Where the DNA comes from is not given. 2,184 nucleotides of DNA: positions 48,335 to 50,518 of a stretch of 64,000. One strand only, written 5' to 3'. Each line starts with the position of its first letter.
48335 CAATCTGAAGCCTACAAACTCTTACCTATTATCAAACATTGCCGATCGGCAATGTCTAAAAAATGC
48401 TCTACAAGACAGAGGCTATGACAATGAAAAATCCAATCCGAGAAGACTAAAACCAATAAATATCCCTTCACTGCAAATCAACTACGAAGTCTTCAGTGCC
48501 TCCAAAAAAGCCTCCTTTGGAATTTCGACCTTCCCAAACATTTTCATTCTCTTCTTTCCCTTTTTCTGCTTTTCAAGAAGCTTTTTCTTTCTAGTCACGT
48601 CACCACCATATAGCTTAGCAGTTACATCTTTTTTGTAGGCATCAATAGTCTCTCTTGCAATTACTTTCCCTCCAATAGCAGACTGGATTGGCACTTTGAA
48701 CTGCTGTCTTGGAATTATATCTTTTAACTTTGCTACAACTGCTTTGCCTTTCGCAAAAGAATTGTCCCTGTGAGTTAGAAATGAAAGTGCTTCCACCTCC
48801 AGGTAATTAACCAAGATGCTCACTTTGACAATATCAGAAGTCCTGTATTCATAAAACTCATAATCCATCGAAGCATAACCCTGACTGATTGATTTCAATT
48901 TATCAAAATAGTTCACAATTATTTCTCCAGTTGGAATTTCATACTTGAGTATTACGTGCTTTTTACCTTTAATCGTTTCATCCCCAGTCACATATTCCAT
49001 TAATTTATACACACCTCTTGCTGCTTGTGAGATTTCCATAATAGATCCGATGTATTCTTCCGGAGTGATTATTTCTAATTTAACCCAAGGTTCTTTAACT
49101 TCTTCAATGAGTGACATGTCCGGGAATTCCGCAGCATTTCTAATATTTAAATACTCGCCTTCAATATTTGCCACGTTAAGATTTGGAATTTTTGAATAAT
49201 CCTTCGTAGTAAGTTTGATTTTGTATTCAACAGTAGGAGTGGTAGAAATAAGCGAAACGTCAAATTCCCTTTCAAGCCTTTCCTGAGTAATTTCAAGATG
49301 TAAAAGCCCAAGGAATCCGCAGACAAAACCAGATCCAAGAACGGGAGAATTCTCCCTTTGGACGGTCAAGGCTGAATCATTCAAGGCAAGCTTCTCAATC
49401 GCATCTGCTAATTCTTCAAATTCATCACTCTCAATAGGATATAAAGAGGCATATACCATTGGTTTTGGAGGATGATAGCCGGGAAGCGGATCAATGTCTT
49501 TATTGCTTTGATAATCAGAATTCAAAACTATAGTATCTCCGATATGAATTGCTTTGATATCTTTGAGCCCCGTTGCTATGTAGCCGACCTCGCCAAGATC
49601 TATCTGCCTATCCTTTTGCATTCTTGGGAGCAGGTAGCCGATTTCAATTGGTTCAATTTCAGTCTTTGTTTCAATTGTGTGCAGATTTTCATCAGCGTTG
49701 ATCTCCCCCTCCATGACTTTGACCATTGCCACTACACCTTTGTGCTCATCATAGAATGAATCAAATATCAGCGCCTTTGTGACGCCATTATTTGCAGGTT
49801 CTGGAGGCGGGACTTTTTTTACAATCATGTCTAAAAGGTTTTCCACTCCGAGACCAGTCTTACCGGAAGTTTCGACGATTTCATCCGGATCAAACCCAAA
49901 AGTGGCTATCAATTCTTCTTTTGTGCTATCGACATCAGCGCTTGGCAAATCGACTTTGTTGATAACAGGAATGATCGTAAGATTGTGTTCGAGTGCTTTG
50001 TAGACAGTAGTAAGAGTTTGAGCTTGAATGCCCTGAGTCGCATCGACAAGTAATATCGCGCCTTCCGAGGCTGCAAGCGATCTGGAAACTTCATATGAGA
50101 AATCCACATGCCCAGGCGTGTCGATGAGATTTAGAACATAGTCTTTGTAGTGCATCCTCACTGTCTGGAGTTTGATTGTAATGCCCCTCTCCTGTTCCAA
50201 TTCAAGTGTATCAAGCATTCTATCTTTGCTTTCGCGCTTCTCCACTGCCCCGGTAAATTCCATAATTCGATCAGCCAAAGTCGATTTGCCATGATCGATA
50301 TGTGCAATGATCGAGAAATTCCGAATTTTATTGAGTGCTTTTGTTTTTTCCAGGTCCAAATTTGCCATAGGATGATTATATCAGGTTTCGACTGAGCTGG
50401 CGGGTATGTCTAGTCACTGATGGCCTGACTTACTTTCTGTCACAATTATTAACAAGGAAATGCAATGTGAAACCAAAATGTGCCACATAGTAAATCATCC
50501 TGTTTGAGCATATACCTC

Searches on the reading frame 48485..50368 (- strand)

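Call 39: search_protein_families(library=ncbifam, proteins=[window:48485-50368:-], max_evalue=0.00001)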
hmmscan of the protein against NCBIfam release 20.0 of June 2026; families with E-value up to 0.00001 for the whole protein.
window:48485-50368:- (628 aa): 35 families (the best 25 are shown)
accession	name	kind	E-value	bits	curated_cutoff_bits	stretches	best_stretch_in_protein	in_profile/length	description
TIGR01393.1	lepA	equivalog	7.3e-251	833.7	533.9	1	14-627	2-594/595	translation elongation factor 4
TIGR01394.1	TypA_BipA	equivalog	1e-55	189.1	757.3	1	15-285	1-289/594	translational GTPase TypA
NF009381.0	PRK12740.1-5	subfamily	4e-53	180.9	583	2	9-158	3-155/692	elongation factor G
TIGR00484.1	EF-G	equivalog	2.2e-52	178.2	659.4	2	8-161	3-159/691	elongation factor G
NF012153.1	tet_protect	equivalog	9.8e-44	149.6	775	2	17-148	2-136/614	tetracycline resistance ribosomal protection protein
TIGR00490.1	aEF-2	equivalog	1.3e-41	142.6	738.45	2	12-153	16-162/720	elongation factor EF-2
NF009891.0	PRK13351.1-1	equivalog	3.3e-40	138.3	597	2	11-158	5-155/681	elongation factor G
NF001964.0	PRK00741.1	equivalog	8e-38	130.1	473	2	9-143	6-147/529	peptide chain release factor 3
NF007583.0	PRK10218.1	equivalog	8.1e-37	126.5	1260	1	12-282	2-290/607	ribosome-dependent GTPase TypA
NF033148.1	tet_protect_M_W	exception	3e-35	121.7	1100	1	14-150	2-141/639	TetM/TetW/TetO/TetS family tetracycline resistance ribosomal protection protein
NF058620.1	EFG2_Bacteroid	exception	4.5e-31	108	1000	1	11-185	5-181/717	elongation factor G2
TIGR00503.1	prfC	equivalog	1.1e-30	106.6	466.95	1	10-145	6-148/527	peptide chain release factor 3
NF009379.0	PRK12740.1-3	equivalog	3.5e-30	105.2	513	2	11-151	4-147/674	elongation factor G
NF009377.1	PRK12740.1-1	equivalog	1.1e-29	103.5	890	1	9-158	7-159/700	elongation factor G-like protein EF-G2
NF000120.3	47473_otr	exception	3.2e-29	102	900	1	17-148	4-138/608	tetracycline resistance ribosomal protection protein Otr(A)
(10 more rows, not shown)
